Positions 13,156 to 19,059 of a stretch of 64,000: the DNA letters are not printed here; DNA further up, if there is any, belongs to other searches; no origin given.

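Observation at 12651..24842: Ten-gene, translationally coupled accessory FAS-II-like lipid cassette with its own carboxylase, PPTase, acyltransferase and TetR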

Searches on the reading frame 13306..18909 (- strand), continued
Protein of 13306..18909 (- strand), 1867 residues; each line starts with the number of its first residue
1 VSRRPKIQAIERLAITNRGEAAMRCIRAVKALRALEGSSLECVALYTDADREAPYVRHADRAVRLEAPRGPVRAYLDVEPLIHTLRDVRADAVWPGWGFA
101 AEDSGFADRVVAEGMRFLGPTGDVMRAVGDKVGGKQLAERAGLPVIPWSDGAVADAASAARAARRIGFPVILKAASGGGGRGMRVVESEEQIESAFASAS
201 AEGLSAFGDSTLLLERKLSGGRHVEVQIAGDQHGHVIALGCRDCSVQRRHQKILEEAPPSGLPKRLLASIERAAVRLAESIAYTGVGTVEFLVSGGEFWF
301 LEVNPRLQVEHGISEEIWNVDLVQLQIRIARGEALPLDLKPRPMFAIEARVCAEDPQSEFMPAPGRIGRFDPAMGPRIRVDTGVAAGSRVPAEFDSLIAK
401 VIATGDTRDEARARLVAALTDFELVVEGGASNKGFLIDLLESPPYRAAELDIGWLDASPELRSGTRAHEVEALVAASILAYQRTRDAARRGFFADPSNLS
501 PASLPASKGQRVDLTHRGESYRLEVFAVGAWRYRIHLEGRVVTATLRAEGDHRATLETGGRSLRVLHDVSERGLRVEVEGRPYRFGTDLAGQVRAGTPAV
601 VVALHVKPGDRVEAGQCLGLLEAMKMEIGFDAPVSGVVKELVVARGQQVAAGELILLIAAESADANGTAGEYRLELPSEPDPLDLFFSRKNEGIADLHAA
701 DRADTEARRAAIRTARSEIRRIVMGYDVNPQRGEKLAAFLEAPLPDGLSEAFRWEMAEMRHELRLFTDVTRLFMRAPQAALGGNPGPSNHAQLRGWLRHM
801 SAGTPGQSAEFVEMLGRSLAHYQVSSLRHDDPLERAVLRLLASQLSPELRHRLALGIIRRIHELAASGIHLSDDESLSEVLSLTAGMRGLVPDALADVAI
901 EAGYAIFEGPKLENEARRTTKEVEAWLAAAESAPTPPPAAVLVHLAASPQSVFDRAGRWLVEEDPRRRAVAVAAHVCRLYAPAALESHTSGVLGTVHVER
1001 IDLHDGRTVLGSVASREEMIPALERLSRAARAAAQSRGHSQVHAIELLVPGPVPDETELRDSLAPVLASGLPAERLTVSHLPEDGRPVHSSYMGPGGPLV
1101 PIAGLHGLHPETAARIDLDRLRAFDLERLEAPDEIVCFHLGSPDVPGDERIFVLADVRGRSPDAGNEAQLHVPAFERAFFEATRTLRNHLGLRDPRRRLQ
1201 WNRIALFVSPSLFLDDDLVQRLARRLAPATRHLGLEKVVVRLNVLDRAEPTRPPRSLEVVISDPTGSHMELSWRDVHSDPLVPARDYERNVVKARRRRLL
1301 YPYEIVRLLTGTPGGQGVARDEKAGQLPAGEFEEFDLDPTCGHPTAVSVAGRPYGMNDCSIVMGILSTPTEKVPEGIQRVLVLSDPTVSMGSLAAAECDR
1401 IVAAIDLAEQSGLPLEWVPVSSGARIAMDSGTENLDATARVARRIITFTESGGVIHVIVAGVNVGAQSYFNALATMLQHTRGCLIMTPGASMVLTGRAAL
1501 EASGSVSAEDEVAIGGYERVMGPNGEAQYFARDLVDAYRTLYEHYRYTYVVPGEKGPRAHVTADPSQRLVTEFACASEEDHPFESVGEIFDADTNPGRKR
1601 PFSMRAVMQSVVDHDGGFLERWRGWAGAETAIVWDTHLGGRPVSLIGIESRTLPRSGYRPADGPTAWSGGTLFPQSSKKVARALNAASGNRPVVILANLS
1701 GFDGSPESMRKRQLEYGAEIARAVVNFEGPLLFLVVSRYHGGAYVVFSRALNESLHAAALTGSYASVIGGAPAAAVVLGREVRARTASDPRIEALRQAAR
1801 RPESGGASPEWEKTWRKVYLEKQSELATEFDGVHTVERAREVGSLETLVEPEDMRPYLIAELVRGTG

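Call 17: find_encoding_contigs(protein=P0105, flank=10000, max_places=2)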
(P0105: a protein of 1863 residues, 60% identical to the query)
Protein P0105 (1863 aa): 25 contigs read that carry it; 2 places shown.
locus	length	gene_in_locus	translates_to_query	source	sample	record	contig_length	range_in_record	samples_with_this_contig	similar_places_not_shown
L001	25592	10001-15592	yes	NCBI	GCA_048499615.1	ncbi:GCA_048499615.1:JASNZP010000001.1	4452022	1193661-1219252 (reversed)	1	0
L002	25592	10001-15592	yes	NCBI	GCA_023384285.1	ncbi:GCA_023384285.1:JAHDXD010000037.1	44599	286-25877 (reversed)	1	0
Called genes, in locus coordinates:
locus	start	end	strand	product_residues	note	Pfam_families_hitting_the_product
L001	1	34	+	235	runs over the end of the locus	PF13489:Methyltransf_23, PF08241:Methyltransf_11, PF08242:Methyltransf_12, PF13649:Methyltransf_25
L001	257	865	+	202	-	PF27854:Heavy_Cys_CGP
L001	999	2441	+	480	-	-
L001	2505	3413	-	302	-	PF02567:PhzC-PhzF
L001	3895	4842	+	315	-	PF00106:adh_short, PF13561:adh_short_C2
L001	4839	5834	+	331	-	PF08545:ACP_syn_III, PF08541:ACP_syn_III_C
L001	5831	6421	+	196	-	PF07977:FabA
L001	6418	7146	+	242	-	PF00106:adh_short, PF08659:KR, PF13561:adh_short_C2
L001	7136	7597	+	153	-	PF22817:ApeP-like (faint), PF07977:FabA, PF22818:ApeI-like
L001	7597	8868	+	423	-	PF00109:ketoacyl-synt, PF02801:Ketoacyl-synt_C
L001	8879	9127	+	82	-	PF00550:PP-binding (weak)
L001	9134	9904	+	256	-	PF01553:Acyltransferase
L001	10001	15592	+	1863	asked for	PF00289:Biotin_carb_N, PF02222:ATP-grasp, PF02786:CPSase_L_D2, PF07478:Dala_Dala_lig_C (weak), PF02785:Biotin_carb_C, PF00364:Biotin_lipoyl, PF25919:BSH_CusB (weak), PF01039:Carboxyl_trans, +2 more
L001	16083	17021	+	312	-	-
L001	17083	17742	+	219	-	-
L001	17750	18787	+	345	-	PF03534:SpvB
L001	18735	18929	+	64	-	-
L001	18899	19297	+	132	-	-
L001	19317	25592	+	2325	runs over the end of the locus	PF03534:SpvB, PF13517:FG-GAP_3 (faint), PF12256:TcdB_toxin_midN (weak), PF05593:RHS_repeat (weak), PF25023:TEN_YD-shell (weak)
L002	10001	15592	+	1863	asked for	PF00289:Biotin_carb_N, PF02222:ATP-grasp, PF02786:CPSase_L_D2, PF07478:Dala_Dala_lig_C (weak), PF02785:Biotin_carb_C, PF00364:Biotin_lipoyl, PF25919:BSH_CusB (weak), PF01039:Carboxyl_trans, +2 more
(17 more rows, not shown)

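Call 18: find_encoding_contigs(protein=P0001, flank=10000, max_places=2)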
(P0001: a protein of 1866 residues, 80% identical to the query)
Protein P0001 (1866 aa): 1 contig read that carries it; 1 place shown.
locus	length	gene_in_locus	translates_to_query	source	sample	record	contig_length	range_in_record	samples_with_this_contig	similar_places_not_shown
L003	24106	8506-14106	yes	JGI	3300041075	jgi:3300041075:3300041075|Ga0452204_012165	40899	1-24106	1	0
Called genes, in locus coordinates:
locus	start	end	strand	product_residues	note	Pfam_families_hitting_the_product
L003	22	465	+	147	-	PF00106:adh_short, PF13561:adh_short_C2, PF23441:SDR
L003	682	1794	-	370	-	PF00933:Glyco_hydro_3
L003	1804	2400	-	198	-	PF01323:DSBA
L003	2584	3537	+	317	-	PF00106:adh_short (weak), PF08659:KR (weak), PF13561:adh_short_C2 (weak), PF12241:Enoyl_reductase (weak), PF00106:adh_short, PF13561:adh_short_C2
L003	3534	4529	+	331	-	PF08545:ACP_syn_III, PF08541:ACP_syn_III_C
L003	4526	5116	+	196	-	PF07977:FabA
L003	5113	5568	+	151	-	PF22817:ApeP-like (weak), PF07977:FabA, PF22818:ApeI-like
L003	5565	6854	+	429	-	PF00109:ketoacyl-synt, PF02801:Ketoacyl-synt_C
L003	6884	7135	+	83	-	PF00550:PP-binding (weak)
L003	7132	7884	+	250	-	PF01553:Acyltransferase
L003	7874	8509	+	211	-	-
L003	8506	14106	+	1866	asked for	PF00289:Biotin_carb_N, PF02222:ATP-grasp, PF02655:ATP-grasp_3 (weak), PF02786:CPSase_L_D2, PF07478:Dala_Dala_lig_C (weak), PF02785:Biotin_carb_C, PF00364:Biotin_lipoyl, PF01039:Carboxyl_trans, +2 more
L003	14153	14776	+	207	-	PF00440:TetR_N, PF17932:TetR_C_24, PF17938:TetR_C_29 (weak)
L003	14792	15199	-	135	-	-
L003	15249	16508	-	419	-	PF00067:p450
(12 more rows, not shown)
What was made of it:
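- The FabZ-like protein has weak hits to the ApeI-like and ApeP-like families (calls 17, 18).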

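Call 19: find_related_loci(query=window:13306-18909:-, collection=genome_contigs, flank=10000)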
Query window:13306-18909:- (1867 aa) in genome_contigs; peptide patterns used: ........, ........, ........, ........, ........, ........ (x = any residue, [..] = any of these).
486 stretches matched a pattern; 435 encode a relative of the query (tblastn E <= 1e-3); the best 80 are kept; 80 distinct loci.
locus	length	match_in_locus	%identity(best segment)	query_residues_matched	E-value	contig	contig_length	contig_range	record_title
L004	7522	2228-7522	65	7-1769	0e+0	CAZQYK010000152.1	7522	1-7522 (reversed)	MAG TPA_asm: uncultured Spirochaetales bacterium isolate binchicken_co31_433 genome assembly, contig: k141_268557, whole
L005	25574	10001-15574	57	10-1865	0e+0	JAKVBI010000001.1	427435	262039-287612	MAG: Myxococcota bacterium isolate ALOHA_ZT_24 ZT-Myxococcota-1_1, whole genome shotgun sequence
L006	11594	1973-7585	59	4-1864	0e+0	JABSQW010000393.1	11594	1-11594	MAG: Myxococcales bacterium isolate DT_70 DT-Myxococcota-2_scaffold_394, whole genome shotgun sequence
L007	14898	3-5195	64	117-1864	0e+0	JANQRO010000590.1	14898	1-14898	MAG: Myxococcota bacterium isolate IP29b_bin.68 k99_1481726, whole genome shotgun sequence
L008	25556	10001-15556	60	9-1862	0e+0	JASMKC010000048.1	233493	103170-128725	MAG: Myxococcota bacterium isolate ETNP8_MAG_7 c_000000831586, whole genome shotgun sequence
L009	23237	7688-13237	60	8-1859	0e+0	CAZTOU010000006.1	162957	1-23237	MAG TPA_asm: uncultured Spirochaetales bacterium isolate binchicken_co142_37 genome assembly, contig: NODE_95_length_162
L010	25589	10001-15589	56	6-1865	0e+0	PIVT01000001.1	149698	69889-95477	MAG: Proteobacteria bacterium isolate Glo_12 GloG15_CONTIG35, whole genome shotgun sequence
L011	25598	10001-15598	56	6-1867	0e+0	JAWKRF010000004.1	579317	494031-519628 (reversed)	MAG: Polyangiaceae bacterium isolate AC1.156 AC1.156.fa-4, whole genome shotgun sequence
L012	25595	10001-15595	56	6-1867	0e+0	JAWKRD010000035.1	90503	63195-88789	MAG: Polyangiaceae bacterium isolate ABC1.109 ABC1.109.fa-35, whole genome shotgun sequence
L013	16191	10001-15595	56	6-1867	0e+0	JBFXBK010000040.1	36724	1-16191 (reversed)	MAG: Polyangiaceae bacterium isolate CA_2019_TPBS_44 NODE_6184_length_36724_cov_4.919502_TPBS, whole genome shotgun sequ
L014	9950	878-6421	55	1-1862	0e+0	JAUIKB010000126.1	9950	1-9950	MAG: Polyangia bacterium isolate Co_bin.340 NODE_37961_length_9950_cov_0.841494, whole genome shotgun sequence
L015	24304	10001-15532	55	6-1859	0e+0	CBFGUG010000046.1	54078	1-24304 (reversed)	MAG TPA_asm: uncultured bacterium isolate SRR17295757_binner12_Refined_151 genome assembly, contig: ERZ23398518.478, who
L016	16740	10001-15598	52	6-1867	0e+0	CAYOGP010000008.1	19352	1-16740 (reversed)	MAG TPA_asm: uncultured Spirochaetales bacterium isolate binchicken_co46_678 genome assembly, contig: NODE_5176_length_1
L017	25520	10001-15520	55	6-1859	0e+0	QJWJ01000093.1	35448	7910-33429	MAG: Deltaproteobacteria bacterium isolate SZUA-265 scaffold_1337, whole genome shotgun sequence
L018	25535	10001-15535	55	7-1862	0e+0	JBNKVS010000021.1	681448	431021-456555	MAG: Polyangiaceae bacterium isolate A1A2.bin.13.orig k141_2151235, whole genome shotgun sequence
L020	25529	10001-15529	54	7-1860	0e+0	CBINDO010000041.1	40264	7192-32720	MAG TPA_asm: uncultured bacterium isolate SRR16817062_binner13_Refined_9 genome assembly, contig: ERZ27393189.294, whole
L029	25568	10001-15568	56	4-1867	0e+0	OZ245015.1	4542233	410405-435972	MAG: Myxococcota bacterium isolate 85673d58-4904-4b26-8d51-d6408ed8c16c genome assembly, chromosome: 1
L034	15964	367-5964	53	6-1867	0e+0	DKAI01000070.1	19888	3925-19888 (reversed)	MAG TPA_asm: Deltaproteobacteria bacterium UBA6930 UBA6930_contig_5103, whole genome shotgun sequence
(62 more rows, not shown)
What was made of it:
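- It holds the sole multidomain ACC found per genome (call 19).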

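Call 25: search_protein_families(library=ncbifam, proteins=[L001:6418-7146:+], max_evalue=0.00001)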
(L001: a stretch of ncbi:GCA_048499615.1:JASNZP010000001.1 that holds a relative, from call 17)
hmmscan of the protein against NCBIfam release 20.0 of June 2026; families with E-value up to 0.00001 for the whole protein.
L001:6418-7146:+ (242 aa): 229 families (the best 25 are shown)
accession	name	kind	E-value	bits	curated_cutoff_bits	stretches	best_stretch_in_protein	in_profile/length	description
TIGR01830.1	3oxo_ACP_reduc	equivalog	5e-73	245.7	297.75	1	7-240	1-239/239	3-oxoacyl-[acyl-carrier-protein] reductase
NF004197.0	PRK05653.1-1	equivalog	2e-67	227.5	332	1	4-240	7-247/249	3-oxoacyl-ACP reductase FabG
NF009466.0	PRK12826.1-2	subfamily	2.6e-65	220.3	222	1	5-240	4-245/248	3-oxoacyl-ACP reductase FabG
NF004199.0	PRK05653.1-4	equivalog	1.5e-62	211.4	301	1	5-240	6-246/247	3-oxoacyl-ACP reductase FabG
NF004198.0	PRK05653.1-3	equivalog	1.7e-60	204.6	296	1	4-240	7-247/248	3-oxoacyl-ACP reductase FabG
NF047420.2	EF_P_mod_YmfI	equivalog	7.1e-60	202.7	238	1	7-240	2-236/236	elongation factor P 5-aminopentanone reductase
NF009547.0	PRK12936.1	subfamily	1.4e-58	198.4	436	1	4-239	7-242/245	3-ketoacyl-(acyl-carrier-protein) reductase NodG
NF004200.0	PRK05653.1-5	equivalog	2.3e-58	197.6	273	1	5-239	3-241/242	3-oxoacyl-ACP reductase FabG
NF053542.1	FlxB_rubin_SDR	equivalog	3.2e-58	197.3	340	1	5-239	1-239/239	flexirubin biosynthesis SDR family reductase FlxB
TIGR01829.1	AcAcCoA_reduct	subfamily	3.4e-58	197.1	302.1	1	5-240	1-241/242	acetoacetyl-CoA reductase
NF009464.0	PRK12824.1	subfamily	3.9e-55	187.2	269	1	4-240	2-243/245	3-oxoacyl-ACP reductase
NF040605.2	mycolic_FabG1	exception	4.4e-55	187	420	1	7-239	4-229/233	3-oxoacyl-ACP reductase FabG1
NF005559.1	PRK07231.1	subfamily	5.5e-55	186.6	215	1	4-239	4-247/249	glucose 1-dehydrogenase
NF009546.0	PRK12935.1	equivalog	8.9e-55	185.9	418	1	4-240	6-246/247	acetoacetyl-CoA reductase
NF009384.0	PRK12743.1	equivalog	2.1e-54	184.4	264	1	4-239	6-247/258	SDR family oxidoreductase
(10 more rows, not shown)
